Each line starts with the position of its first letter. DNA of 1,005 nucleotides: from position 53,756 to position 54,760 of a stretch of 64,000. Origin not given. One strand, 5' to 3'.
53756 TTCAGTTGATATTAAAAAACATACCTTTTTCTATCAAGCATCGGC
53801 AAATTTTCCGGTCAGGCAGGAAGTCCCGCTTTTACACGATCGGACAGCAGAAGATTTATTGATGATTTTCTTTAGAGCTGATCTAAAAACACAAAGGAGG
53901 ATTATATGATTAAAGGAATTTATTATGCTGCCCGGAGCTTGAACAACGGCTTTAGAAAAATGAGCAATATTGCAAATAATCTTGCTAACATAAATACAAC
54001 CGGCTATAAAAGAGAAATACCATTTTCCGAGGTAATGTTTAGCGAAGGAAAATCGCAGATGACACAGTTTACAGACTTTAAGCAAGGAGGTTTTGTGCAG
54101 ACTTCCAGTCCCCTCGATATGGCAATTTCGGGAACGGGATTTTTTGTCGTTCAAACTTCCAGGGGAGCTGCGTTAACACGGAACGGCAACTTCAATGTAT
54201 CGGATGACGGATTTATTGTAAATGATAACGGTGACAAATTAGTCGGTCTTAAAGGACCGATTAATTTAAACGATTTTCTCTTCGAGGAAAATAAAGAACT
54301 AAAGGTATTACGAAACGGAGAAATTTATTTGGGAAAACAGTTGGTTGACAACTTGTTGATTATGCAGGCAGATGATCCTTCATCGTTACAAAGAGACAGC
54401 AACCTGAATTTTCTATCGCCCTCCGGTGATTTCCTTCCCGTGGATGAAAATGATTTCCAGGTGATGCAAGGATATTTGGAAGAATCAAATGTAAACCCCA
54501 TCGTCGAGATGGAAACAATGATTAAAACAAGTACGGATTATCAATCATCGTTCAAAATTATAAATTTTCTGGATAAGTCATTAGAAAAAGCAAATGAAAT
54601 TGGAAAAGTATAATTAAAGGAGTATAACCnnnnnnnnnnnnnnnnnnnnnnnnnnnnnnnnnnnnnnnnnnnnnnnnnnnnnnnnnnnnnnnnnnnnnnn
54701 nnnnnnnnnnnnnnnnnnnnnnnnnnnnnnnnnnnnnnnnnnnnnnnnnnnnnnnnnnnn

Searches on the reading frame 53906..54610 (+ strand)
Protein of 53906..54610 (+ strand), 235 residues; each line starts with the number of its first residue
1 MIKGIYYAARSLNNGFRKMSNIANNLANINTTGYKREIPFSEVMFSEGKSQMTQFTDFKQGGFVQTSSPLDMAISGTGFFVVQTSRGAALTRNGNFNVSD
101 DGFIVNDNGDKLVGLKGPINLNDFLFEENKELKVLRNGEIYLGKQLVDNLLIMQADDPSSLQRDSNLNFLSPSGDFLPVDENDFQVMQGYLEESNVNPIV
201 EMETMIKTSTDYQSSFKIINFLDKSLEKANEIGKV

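Call 12: find_encoding_contigs(protein=window:53906-54610:+, flank=10000, max_places=1)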
Protein window:53906-54610:+ (235 aa): 11 contigs read that carry it; 1 place shown.
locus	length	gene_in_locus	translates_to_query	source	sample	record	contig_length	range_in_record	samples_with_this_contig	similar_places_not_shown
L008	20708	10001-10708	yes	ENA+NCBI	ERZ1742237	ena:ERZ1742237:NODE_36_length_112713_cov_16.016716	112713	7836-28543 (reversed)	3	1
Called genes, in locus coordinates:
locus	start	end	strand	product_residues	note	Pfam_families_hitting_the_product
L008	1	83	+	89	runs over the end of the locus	PF01313:Bac_export_3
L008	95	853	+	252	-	PF01311:Bac_export_1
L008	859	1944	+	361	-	PF01312:Bac_export_2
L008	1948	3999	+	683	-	PF00771:FHIPEP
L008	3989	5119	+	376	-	PF00448:SRP54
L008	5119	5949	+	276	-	PF02374:ArsA_ATPase (weak), PF06564:CBP_BcsQ (faint), PF09140:MipZ (faint), PF10609:ParA, PF13614:AAA_31, PF01656:CbiA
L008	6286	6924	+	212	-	PF04542:Sigma70_r2, PF04545:Sigma70_r4, PF08281:Sigma70_r4_2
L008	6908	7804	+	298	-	PF08668:HDOD, PF01966:HD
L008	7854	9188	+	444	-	-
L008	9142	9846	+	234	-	-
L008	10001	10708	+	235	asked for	PF00460:Flg_bb_rod (faint), PF22692:LlgE_F_G_D1, PF06429:Flg_bbr_C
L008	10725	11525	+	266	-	PF00460:Flg_bb_rod, PF22692:LlgE_F_G_D1, PF06429:Flg_bbr_C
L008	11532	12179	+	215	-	PF13144:ChapFlgA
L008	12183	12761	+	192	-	PF02107:FlgH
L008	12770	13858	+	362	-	PF02119:FlgI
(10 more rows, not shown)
